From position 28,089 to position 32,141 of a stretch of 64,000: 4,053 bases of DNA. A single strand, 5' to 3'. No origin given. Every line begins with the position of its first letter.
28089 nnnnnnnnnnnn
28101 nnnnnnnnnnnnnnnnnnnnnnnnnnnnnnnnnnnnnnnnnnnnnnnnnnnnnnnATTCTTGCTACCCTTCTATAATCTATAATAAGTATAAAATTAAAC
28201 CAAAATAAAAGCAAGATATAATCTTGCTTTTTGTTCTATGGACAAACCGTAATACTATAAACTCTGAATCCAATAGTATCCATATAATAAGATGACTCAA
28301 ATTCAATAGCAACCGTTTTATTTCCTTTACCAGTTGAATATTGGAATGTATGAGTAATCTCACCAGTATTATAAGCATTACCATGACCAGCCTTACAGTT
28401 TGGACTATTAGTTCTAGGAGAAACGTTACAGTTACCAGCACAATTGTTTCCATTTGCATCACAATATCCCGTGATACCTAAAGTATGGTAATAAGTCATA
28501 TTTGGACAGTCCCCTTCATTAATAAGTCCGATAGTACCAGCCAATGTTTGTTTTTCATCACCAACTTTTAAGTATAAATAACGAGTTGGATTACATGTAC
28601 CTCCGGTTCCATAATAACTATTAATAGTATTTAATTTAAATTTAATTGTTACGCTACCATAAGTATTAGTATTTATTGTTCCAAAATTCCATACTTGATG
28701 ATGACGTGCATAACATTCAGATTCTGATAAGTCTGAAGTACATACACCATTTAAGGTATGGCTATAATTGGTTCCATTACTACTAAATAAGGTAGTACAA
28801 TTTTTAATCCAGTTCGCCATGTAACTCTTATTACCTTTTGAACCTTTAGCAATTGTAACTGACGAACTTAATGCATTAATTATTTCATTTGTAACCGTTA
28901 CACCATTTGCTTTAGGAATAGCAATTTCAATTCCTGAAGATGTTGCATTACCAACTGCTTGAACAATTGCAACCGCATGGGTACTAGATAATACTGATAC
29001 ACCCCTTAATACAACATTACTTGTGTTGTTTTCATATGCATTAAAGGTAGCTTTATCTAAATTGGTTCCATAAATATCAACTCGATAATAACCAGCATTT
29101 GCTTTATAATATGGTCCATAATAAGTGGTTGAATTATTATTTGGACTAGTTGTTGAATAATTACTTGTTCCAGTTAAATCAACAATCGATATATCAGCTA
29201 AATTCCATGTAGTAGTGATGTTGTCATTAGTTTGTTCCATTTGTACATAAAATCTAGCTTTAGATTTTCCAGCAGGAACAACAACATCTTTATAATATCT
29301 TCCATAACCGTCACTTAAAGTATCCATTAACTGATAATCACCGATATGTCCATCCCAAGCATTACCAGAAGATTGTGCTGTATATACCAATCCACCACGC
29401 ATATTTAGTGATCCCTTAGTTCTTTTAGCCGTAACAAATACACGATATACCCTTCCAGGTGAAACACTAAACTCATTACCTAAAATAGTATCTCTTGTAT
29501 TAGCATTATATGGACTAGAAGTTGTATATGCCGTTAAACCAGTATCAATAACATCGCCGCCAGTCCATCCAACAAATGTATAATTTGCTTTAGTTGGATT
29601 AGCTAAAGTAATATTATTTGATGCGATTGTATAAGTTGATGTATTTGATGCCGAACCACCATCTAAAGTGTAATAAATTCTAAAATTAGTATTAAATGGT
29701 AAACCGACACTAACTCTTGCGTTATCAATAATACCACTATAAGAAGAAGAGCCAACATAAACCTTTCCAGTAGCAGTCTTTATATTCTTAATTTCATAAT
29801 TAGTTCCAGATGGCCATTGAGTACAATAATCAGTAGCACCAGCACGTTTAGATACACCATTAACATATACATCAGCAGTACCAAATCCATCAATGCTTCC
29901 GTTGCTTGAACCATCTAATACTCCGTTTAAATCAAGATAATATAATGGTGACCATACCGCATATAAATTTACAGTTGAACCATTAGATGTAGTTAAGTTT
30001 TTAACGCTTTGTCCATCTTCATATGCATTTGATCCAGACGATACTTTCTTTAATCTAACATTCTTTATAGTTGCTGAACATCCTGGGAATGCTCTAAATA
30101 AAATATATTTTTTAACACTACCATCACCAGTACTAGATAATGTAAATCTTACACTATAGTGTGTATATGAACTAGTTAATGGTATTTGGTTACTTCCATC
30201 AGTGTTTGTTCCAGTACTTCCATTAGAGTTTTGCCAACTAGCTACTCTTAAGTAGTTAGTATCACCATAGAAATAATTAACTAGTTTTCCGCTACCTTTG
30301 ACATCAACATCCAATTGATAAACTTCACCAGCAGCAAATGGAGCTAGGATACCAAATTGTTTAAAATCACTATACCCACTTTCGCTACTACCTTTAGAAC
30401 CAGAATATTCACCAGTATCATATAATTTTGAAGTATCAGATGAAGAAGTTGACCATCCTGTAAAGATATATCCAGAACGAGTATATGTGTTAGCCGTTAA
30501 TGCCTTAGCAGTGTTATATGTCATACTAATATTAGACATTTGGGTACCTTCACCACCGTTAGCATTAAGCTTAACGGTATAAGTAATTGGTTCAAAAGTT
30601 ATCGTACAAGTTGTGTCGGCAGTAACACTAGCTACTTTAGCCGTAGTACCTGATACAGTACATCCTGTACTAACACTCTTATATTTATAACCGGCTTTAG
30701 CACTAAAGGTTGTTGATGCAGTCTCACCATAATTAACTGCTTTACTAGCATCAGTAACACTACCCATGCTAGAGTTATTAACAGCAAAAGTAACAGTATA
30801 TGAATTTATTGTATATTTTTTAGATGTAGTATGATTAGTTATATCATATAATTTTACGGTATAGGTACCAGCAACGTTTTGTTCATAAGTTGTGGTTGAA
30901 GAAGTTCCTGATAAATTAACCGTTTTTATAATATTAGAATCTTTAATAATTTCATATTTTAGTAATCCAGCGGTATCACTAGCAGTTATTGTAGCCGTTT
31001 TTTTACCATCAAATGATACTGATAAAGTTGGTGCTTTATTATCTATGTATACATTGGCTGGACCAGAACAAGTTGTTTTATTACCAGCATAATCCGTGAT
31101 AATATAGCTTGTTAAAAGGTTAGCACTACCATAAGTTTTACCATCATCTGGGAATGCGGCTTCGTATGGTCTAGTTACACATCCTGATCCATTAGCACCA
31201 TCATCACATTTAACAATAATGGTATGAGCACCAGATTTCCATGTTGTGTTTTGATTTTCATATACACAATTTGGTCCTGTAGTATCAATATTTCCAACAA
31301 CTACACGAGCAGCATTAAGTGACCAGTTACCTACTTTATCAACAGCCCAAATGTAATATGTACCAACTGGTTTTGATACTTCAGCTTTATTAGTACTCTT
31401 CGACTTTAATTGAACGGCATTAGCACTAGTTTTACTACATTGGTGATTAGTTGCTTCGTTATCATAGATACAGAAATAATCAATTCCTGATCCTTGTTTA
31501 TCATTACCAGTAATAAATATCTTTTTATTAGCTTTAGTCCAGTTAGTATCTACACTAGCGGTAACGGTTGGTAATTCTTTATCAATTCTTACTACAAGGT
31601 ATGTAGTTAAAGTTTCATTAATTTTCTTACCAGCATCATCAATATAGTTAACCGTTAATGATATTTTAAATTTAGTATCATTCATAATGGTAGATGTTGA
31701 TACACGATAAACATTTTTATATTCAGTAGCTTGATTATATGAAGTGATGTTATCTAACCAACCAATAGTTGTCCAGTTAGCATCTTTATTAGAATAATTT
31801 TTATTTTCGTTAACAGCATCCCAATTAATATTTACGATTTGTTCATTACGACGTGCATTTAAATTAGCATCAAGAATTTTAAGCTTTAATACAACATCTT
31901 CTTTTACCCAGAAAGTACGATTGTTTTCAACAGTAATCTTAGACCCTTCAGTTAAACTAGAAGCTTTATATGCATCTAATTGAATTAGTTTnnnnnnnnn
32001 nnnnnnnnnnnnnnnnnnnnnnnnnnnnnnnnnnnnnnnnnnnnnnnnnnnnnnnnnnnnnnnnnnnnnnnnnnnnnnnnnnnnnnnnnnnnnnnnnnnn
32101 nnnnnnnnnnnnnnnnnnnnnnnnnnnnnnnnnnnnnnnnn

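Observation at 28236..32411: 1391-aa pilin-like giant adhesin candidate with Flg_new repeats and a Cys-rich C-terminal domain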

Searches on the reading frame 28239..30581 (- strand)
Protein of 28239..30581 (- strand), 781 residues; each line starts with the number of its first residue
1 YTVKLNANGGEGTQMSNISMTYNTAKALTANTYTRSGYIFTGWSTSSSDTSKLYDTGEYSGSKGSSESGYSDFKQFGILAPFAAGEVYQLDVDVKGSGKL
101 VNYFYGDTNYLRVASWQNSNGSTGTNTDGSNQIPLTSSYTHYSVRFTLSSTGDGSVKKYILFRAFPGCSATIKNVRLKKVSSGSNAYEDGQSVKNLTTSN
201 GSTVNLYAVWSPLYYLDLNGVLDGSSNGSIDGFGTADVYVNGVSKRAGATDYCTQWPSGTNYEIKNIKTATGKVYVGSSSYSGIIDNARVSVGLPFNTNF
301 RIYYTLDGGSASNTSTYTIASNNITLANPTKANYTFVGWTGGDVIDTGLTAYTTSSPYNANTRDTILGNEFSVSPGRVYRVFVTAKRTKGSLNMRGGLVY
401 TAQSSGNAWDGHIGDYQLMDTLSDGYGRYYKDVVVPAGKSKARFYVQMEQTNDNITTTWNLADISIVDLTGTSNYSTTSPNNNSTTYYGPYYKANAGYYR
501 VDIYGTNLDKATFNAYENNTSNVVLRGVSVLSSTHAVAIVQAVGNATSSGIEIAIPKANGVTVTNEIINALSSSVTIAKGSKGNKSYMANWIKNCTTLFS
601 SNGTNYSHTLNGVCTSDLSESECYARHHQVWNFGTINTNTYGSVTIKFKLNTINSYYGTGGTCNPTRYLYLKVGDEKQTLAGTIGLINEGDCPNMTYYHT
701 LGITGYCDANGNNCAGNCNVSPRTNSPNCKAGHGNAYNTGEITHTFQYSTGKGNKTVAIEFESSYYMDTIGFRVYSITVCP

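Call 25: find_homologous_proteins(query=window:28239-30581:-, max_evalue=0.001)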
Query window:28239-30581:- (781 aa): 1031 proteins with E <= 0.001 among 8000 candidates; the best 120 are listed.
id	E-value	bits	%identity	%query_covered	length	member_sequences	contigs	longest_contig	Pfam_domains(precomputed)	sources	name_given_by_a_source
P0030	2.2e-107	378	64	17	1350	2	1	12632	PF09479.17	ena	-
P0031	2.8e-76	276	67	27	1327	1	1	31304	PF09479.17,PF08481.17,PF18998.7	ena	-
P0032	5.8e-75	271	45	27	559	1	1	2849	PF09479.17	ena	-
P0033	2.6e-70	256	64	27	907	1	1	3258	PF09479.17,PF00404.25,PF18676.7,PF18998.7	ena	-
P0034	6.0e-68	248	28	27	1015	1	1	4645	PF09479.17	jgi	jgi:uncharacterized repeat protein (TIGR02543 family)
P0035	1.9e-65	240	28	44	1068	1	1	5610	PF09479.17,PF18774.8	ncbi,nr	ncbi:MAG: InlB B-repeat-containing protein, partial [Clostridia bacterium]|nr:InlB B-repeat-containi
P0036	1.3e-64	237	33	28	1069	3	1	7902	PF09479.17,PF18998.7,PF03781.23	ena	-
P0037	6.6e-64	235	29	28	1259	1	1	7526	PF09479.17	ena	-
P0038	2.3e-63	233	47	8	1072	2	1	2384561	PF21086.4,PF09479.17,PF18998.7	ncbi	ncbi:Listeria/Bacterioides repeat [Acidimicrobiia bacterium]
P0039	6.8e-61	225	56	8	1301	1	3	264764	PF09479.17,PF13306.13,PF18998.7,PF13855.13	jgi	jgi:uncharacterized repeat protein (TIGR02543 family)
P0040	1.3e-59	220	47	21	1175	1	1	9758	PF09479.17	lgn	-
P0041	5.1e-55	205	44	27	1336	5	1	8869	PF09479.17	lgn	-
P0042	1.5e-53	200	40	37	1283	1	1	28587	PF09479.17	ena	-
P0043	1.4e-52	197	37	27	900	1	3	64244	PF09479.17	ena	-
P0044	4.7e-52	196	60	6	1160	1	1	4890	PF09479.17,PF00041.28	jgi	jgi:uncharacterized repeat protein (TIGR02543 family)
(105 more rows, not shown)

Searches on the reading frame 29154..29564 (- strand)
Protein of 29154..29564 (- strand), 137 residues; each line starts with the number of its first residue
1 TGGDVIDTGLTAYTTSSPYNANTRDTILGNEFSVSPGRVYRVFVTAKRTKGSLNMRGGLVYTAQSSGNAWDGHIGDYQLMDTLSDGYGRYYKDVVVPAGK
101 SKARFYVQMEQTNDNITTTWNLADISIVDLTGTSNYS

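Call 22: search_protein_families(library=pfam, max_evalue=5, proteins=[window:29154-29564:-])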
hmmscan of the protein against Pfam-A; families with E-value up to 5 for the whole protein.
seq(137 aa): 1 family
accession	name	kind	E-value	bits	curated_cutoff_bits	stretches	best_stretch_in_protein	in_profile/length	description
PF18033.7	SpuA_C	-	0.1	13.2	26.3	1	20-57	9-47/93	SpuA C-terminal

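Call 68: search_solved_structures(query=A11, max_evalue=10)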
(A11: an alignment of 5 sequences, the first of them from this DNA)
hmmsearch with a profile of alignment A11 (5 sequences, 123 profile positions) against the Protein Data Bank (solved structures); distinct sequences matched with E-value up to 10: 1.
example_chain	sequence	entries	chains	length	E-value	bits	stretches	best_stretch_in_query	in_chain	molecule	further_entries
9tqb_H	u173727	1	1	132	0.095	16.2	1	62-109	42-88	Biogenesis of lysosome-related organelles complex 1 subunit 2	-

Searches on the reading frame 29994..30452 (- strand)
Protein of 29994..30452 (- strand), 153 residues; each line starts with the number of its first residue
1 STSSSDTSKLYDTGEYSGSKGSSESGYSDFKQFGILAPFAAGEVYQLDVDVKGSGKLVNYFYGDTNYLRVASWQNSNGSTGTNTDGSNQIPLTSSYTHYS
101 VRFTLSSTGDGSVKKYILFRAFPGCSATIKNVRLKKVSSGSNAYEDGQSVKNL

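Call 22: search_protein_families(library=pfam, max_evalue=5, proteins=[window:29994-30452:-])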
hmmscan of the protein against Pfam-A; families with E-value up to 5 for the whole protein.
seq(153 aa): 1 family
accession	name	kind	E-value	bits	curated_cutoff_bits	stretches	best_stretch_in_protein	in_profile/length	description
PF02018.23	CBM_4_9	-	0.027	15.3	25.9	1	37-111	57-124/136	Carbohydrate binding domain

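Call 67: search_solved_structures(query=A10, max_evalue=10)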
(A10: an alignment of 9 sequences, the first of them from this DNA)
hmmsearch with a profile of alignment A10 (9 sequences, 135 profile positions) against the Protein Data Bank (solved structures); distinct sequences matched with E-value up to 10: 1.
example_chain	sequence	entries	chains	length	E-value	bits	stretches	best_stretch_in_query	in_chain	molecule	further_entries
5amu_A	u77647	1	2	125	0.3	14.6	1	49-109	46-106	IGLE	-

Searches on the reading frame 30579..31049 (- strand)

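Call 22: search_protein_families(library=pfam, max_evalue=5, proteins=[window:30579-31049:-])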
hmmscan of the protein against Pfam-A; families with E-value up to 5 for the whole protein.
seq(157 aa): 1 family
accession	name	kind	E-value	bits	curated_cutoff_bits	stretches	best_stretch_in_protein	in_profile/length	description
PF07495.19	Y_Y_Y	-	0.089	13.2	26.6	1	36-86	17-64/65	Y_Y_Y domain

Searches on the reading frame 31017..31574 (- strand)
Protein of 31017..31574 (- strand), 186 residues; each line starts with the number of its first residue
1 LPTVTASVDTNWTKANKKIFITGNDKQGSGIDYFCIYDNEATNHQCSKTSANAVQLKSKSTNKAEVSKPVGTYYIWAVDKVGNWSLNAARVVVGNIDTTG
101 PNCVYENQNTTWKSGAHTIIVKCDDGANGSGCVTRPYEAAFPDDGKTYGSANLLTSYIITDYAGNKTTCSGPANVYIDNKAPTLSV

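Call 22: search_protein_families(library=pfam, max_evalue=5, proteins=[window:31017-31574:-])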
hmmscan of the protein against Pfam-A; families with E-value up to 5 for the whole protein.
seq(186 aa): 1 family
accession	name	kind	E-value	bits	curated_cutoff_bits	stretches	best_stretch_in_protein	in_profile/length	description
PF21200.3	Glyco_hydro_39_C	-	0.12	13.2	27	1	119-171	13-65/89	Alpha-L-iduronidase C-terminal domain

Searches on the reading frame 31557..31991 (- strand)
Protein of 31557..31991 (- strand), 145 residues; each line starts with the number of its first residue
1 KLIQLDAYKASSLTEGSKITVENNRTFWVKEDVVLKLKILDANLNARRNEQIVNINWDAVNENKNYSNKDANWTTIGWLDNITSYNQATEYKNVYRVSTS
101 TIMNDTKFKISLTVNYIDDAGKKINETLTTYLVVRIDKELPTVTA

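Call 22: search_protein_families(library=pfam, max_evalue=5, proteins=[window:31557-31991:-])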
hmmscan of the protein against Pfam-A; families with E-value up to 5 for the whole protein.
seq(145 aa): 1 family
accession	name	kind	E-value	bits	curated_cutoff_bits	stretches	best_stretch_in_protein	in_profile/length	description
PF18287.6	Hfx_Cass5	-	0.27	11.9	25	1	53-92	31-68/77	Integron Cassette Protein Hfx_Cass5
